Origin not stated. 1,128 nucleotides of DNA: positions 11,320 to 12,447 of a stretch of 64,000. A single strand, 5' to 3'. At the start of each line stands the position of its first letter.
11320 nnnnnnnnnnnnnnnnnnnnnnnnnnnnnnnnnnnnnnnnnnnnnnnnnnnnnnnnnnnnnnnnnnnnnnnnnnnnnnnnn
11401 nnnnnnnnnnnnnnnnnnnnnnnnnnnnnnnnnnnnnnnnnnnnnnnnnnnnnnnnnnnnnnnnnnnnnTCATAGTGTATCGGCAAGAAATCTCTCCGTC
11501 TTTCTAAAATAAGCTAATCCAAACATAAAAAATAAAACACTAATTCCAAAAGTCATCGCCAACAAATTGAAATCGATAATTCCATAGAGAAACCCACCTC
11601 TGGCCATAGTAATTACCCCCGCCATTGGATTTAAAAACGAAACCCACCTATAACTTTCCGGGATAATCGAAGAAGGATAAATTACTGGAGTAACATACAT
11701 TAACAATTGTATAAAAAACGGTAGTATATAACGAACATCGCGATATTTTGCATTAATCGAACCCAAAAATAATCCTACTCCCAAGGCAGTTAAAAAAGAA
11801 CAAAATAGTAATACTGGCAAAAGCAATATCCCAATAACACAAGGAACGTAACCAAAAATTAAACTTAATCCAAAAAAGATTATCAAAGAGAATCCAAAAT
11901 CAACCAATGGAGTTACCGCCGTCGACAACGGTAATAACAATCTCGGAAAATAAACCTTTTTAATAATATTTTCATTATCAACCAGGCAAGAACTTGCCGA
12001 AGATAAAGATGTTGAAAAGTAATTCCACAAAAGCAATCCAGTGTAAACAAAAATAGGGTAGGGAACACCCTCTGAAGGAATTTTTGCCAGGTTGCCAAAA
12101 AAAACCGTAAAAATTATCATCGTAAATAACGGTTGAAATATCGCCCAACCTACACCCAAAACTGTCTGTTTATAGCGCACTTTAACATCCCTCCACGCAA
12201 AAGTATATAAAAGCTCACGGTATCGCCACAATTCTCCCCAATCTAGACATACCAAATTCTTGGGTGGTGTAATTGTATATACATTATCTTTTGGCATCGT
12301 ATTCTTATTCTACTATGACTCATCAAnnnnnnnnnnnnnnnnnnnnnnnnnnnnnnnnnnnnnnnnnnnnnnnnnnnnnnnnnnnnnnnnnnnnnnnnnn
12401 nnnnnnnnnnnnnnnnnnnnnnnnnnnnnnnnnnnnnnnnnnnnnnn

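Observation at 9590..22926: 13-kb translationally coupled minus-strand operon: methyltransferase, three stacked GtrB-like GT2 / GT-C modules, Wzm/Wzt exporter and a trailing methyltransferase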

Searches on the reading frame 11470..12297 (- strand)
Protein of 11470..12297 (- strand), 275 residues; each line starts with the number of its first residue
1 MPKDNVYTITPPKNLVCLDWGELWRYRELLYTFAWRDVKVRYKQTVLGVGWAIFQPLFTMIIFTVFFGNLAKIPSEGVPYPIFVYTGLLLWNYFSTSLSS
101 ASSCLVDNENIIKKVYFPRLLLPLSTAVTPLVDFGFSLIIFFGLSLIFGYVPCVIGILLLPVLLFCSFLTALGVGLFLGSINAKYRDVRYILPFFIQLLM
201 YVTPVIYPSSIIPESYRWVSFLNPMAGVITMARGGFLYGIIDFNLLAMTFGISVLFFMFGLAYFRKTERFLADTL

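Call 5: search_protein_families(library=pfam, proteins=[window:11470-12297:-], max_evalue=0.01)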
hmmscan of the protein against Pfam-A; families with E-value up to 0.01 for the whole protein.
window:11470-12297:- (275 aa): 1 family
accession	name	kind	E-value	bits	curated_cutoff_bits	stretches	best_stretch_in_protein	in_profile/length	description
PF01061.29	ABC2_membrane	-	3e-21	76.4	26.9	1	29-236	2-210/211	ABC-2 type transporter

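Call 68: search_protein_families(library=ncbifam, proteins=[window:11470-12297:-], max_evalue=0.001)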
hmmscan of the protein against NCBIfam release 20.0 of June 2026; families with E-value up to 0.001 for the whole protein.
window:11470-12297:- (275 aa): 3 families
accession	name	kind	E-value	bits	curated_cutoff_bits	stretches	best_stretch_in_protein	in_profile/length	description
NF050109.1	galactan_ABC_perm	equivalog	7.4e-22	78.1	380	1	22-265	16-262/272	galactan export ABC transporter permease subunit Wzm/RfbD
NF050053.1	CapPschTportKpsM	equivalog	4.7e-08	33.3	300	1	29-267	4-252/257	capsule polysaccharide transporter KpsM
NF011648.0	PRK15066.1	subfamily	6.1e-05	22.7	225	1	53-256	29-238/257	ABC transporter permease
